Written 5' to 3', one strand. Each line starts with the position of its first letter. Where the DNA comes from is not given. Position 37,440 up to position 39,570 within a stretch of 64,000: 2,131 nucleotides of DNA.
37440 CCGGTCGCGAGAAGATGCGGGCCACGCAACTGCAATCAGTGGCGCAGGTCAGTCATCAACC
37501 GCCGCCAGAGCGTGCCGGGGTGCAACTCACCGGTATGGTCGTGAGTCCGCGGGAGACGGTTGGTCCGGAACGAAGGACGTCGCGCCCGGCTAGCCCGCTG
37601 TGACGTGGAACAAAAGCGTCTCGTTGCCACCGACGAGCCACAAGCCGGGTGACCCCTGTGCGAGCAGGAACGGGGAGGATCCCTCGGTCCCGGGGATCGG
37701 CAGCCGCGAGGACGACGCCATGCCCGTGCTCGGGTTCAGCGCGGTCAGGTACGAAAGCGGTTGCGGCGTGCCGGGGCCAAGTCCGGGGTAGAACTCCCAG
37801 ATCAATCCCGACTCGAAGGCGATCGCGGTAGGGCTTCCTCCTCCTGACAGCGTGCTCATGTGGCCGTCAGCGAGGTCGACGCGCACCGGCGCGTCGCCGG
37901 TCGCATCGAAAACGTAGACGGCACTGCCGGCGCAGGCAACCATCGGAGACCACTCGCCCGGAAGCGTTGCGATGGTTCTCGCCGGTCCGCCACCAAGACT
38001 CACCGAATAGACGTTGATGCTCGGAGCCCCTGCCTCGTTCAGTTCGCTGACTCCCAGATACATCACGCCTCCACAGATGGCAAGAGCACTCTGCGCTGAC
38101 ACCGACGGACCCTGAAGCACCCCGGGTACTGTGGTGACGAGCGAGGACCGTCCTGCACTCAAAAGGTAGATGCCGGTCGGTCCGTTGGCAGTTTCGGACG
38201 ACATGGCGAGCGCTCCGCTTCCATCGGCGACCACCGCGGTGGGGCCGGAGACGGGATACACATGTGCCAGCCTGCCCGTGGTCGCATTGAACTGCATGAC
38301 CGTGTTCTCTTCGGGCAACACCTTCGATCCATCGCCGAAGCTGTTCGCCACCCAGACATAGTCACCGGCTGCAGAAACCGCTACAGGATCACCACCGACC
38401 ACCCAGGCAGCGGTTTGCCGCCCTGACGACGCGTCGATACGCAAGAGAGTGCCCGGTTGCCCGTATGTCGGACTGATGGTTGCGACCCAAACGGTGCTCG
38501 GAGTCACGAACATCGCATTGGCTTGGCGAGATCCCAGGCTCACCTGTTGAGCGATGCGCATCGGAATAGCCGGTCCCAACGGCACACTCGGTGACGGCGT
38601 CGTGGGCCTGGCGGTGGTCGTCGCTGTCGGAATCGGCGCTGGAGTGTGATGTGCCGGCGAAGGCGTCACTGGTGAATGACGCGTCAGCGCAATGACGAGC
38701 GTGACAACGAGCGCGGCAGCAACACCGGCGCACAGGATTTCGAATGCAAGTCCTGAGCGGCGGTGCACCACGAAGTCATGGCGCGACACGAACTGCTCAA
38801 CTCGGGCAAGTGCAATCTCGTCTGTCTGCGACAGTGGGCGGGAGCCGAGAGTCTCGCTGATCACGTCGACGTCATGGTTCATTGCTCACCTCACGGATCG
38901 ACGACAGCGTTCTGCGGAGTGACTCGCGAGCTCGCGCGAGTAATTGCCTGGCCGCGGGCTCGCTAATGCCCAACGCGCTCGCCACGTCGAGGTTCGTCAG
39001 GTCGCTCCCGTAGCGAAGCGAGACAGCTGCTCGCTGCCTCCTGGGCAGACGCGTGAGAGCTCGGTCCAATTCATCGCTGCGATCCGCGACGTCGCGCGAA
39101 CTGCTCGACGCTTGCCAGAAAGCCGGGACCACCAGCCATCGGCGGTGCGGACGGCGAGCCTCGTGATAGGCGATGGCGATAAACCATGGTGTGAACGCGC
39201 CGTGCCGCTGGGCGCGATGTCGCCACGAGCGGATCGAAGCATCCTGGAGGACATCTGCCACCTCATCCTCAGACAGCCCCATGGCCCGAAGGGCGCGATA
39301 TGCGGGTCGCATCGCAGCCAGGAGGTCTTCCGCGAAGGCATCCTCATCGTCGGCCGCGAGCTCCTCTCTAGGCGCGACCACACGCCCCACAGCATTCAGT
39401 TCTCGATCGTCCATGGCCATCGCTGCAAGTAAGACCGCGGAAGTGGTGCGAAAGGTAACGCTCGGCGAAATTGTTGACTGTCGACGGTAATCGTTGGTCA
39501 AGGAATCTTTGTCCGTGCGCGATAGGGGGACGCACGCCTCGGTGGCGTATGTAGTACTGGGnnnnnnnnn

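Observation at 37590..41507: Two divergent ECF sigma / anti-sigma pairs, each with a different beta-propeller sensor anti-sigma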

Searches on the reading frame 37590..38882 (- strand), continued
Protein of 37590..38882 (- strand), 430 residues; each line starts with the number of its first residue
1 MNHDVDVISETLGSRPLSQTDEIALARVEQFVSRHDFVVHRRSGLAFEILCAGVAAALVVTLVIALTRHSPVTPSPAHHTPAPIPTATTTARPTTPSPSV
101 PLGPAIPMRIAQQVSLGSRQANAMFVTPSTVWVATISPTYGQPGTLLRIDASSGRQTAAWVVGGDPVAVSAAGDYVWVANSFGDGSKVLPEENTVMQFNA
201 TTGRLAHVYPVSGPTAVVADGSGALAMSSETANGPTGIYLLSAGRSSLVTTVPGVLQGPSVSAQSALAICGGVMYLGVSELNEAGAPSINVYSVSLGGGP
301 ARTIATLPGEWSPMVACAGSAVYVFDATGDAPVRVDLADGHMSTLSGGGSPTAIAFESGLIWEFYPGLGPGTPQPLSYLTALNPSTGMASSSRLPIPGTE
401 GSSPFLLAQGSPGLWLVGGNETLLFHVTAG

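Call 52: find_related_loci(query=A1, collection=metagenome_contigs, flank=4000)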
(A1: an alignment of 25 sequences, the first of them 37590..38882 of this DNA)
Query A1 (430 aa) in metagenome_contigs; peptide patterns used: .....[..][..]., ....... (x = any residue, [..] = any of these).
288 stretches matched a pattern; 23 encode a relative of the query (tblastn E <= 1e-3); 23 distinct loci.
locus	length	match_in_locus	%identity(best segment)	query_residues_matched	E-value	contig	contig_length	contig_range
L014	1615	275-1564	80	1-430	0e+0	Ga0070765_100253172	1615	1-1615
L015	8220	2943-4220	60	1-430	3e-166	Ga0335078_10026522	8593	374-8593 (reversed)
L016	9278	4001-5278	62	1-430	7e-160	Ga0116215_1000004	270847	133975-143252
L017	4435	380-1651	63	1-430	3e-157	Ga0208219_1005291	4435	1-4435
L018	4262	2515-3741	57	18-430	5e-129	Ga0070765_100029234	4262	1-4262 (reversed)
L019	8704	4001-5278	43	1-430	2e-96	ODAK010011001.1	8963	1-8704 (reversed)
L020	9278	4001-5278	43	1-430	9e-95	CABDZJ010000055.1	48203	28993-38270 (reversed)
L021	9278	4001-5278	43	1-430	8e-95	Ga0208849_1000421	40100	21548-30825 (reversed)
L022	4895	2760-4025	40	2-430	3e-87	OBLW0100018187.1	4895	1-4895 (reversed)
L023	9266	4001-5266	40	2-430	9e-87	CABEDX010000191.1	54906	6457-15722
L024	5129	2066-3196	41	47-430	1e-74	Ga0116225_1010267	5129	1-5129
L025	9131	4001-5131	41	47-430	1e-74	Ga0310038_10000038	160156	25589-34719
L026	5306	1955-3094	40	41-430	1e-72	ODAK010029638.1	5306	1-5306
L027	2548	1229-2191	44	1-323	5e-70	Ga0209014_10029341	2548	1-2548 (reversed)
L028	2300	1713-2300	68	1-199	9e-64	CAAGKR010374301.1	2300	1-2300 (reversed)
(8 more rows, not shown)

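Call 86: search_protein_families(library=pfam, proteins=[L001:2155-3465:+, L001:11124-11981:+, L001:4855-5601:-], max_evalue=0.01)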
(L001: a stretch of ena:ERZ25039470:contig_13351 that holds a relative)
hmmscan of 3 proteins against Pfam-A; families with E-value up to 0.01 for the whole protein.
L001:2155-3465:+ (436 aa): 0 families

L001:11124-11981:+ (285 aa): 0 families

L001:4855-5601:- (248 aa): 0 families

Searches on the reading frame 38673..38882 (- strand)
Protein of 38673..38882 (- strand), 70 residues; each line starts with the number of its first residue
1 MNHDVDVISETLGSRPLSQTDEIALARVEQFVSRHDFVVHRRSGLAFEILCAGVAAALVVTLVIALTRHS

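Call 44: search_solved_structures(query=A3, max_evalue=10)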
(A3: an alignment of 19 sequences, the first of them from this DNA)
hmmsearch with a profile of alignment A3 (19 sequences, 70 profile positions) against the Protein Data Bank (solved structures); distinct sequences matched with E-value up to 10: 14.
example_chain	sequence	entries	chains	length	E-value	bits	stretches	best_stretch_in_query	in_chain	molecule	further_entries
6m3d_C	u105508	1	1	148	0.15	15.1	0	14-49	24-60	Segmentation polarity homeobox protein engrailed,Segmentation polarity homeobox protein en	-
5zme_A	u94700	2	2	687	0.16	15.1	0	10-39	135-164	ATPase ARSA1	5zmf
7ur4_A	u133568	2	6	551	0.7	13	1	34-68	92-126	Fusion glycoprotein F0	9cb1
6fvc_A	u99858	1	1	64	0.82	12.8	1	12-49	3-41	Segmentation polarity homeobox protein engrailed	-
7tjq_C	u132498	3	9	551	0.96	12.6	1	35-68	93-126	Fusion glycoprotein F0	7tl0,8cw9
9pdy_A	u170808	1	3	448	1.2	12.2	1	34-68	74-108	Fusion glycoprotein F0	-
9pdx_F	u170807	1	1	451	1.5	11.9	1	35-68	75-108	Fusion glycoprotein F0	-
2hdd_A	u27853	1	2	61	1.9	11.6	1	13-49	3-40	PROTEIN (ENGRAILED HOMEODOMAIN Q50K)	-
1ztr_A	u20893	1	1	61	2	11.5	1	14-49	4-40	Segmentation polarity homeobox protein engrailed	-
1hdd_C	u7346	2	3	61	2.1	11.5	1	14-49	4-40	PROTEIN (ENGRAILED HOMEODOMAIN) | Segmentation polarity homeobox protein engrailed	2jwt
2hos_A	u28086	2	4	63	2.3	11.3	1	14-49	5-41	Segmentation polarity homeobox protein engrailed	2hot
1p7i_A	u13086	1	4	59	2.3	11.3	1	14-49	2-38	Segmentation polarity homeobox protein engrailed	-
1p7j_A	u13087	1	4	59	2.3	11.3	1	14-49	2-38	Segmentation polarity homeobox protein engrailed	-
3hdd_A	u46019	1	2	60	2.5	11.2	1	14-49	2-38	ENGRAILED HOMEODOMAIN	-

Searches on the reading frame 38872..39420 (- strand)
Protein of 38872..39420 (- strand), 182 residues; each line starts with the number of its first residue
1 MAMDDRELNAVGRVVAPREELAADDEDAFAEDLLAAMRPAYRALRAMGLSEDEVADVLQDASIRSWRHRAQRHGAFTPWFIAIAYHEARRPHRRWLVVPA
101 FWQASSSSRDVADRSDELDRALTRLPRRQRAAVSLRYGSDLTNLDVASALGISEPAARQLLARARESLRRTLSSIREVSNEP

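Call 3: search_protein_families(library=pfam, proteins=[window:38872-39420:-], max_evalue=1)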
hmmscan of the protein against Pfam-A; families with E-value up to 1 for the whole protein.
window:38872-39420:- (182 aa): 12 families
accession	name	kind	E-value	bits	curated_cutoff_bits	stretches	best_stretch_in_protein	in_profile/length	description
PF08281.18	Sigma70_r4_2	-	7.5e-15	54.8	25.7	1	116-168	2-54/54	Sigma-70, region 4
PF04545.22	Sigma70_r4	-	1.8e-10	40.6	24.1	1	121-169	1-49/50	Sigma-70, region 4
PF04542.20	Sigma70_r2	-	3e-05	24.2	24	1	38-94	7-67/71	Sigma-70 region 2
PF07638.17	Sigma70_ECF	-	0.00083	19.7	21.1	1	114-173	122-184/185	ECF sigma factor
PF18082.7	NAT_N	-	0.0041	18.5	27.8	1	25-74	65-113/129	N-acyltransferase N-terminal domain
PF09483.15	HpaP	-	0.032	14.8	23.8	0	152-175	55-78/90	Type III secretion protein (HpaP)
PF04967.18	HTH_10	-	0.038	14.3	23.1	1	144-168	27-51/53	HTH DNA binding domain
PF13384.12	HTH_23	-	0.044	14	24.6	1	127-165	4-42/50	Homeodomain-like domain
PF24409.1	wHTH-PRTase_assc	-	0.066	13.7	27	0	44-66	18-40/83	wHTH-PRTase associated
PF23257.1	DUF7071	-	0.12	12.5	27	0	152-178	14-40/68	Domain of unknown function (DUF7071)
PF13412.12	HTH_24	-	0.19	11.8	21.9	1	140-163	17-40/48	Winged helix-turn-helix DNA-binding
PF02861.25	Clp_N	-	0.2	12.3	20.7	0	33-60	19-50/53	Clp amino terminal domain, pathogenicity island component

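Call 4: search_protein_families(library=ncbifam, proteins=[window:38872-39420:-], max_evalue=1)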
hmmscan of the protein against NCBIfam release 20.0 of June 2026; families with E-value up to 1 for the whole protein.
window:38872-39420:- (182 aa): 81 families (the best 25 are shown)
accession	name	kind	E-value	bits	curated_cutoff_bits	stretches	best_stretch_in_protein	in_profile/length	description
TIGR02983.1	SigE-fam_strep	subfamily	6.4e-17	61.9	141.55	1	24-173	3-159/162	SigE family RNA polymerase sigma factor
TIGR02937.1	sigma70-ECF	superfamily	4.2e-15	55.8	42.9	1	29-171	3-164/165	sigma-70 family RNA polymerase sigma factor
NF004113.0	PRK05602.1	equivalog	1.4e-14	54.3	208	1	22-175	40-204/211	RNA polymerase sigma factor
NF058625.1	sigma_PG0214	equivalog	9e-14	51.5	130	1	26-176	3-165/170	GFO_1088 family ECF-type sigma factor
TIGR02989.1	Sig-70_gvs1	subfamily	6.9e-13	48.8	124.55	1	28-170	2-156/158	RNA polymerase sigma-70 factor, Rhodopirellula/Verrucomicrobium family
NF008888.0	PRK11922.1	equivalog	6.8e-12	45.5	204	2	116-174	140-198/231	RNA polymerase sigma factor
NF009190.0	PRK12538.1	equivalog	1.5e-11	44.5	303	1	20-174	56-221/233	RNA polymerase sigma factor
NF006550.0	PRK09047.1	equivalog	1.4e-10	41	173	2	111-174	126-189/194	RNA polymerase sigma factor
NF009176.0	PRK12524.1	equivalog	1.8e-10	41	264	1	28-177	26-189/196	RNA polymerase sigma factor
TIGR02984.1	Sig-70_plancto1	subfamily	7.7e-09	35.4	183.75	1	112-172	128-188/189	RNA polymerase sigma-70 factor, Planctomycetaceae-specific subfamily 1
TIGR02985.1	Sig70_bacteroi1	subfamily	1e-08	35.6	126.4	1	50-172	24-162/162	RNA polymerase sigma-70 factor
TIGR02952.1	Sig70_famx2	equivalog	3.5e-08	33.5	206.45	1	111-172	109-170/170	ECF subfamily RNA polymerase sigma factor, BldN family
NF007214.0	PRK09636.1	subfamily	1.3e-07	31.1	271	1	118-172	109-163/293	RNA polymerase sigma factor SigJ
NF009166.1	PRK12513.1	equivalog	5.1e-07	29.6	206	1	38-175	33-189/193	RNA polymerase sigma factor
TIGR02959.1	SigZ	equivalog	6.3e-07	29.4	168.65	1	52-174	20-150/170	RNA polymerase sigma factor SigZ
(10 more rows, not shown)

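Call 39: search_solved_structures(query=window:38872-39420:-, max_evalue=0.01, show_alignments=1)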
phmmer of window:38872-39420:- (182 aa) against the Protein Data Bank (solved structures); distinct sequences matched with E-value up to 0.01: 6.
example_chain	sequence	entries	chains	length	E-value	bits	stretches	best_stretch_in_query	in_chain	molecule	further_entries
5wuq_A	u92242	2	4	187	0.0006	23.2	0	114-173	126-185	ECF RNA polymerase sigma factor SigW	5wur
8jzt_A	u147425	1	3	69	0.0012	22.2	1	113-171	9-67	RNA polymerase sigma factor SigF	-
2q1z_A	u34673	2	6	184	0.0016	21.8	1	25-170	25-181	RpoE, ECF SigE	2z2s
9wsm_F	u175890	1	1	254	0.0059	19.9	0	118-176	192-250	RNA polymerase sigma factor FliA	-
9wsf_A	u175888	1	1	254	0.0067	19.8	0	118-176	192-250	RNA polymerase sigma factor FliA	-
1rp3_A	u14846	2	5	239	0.0072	19.7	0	114-174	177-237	RNA polymerase sigma factor SIGMA-28 (FliA) | RNA polymerase sigma factor FliA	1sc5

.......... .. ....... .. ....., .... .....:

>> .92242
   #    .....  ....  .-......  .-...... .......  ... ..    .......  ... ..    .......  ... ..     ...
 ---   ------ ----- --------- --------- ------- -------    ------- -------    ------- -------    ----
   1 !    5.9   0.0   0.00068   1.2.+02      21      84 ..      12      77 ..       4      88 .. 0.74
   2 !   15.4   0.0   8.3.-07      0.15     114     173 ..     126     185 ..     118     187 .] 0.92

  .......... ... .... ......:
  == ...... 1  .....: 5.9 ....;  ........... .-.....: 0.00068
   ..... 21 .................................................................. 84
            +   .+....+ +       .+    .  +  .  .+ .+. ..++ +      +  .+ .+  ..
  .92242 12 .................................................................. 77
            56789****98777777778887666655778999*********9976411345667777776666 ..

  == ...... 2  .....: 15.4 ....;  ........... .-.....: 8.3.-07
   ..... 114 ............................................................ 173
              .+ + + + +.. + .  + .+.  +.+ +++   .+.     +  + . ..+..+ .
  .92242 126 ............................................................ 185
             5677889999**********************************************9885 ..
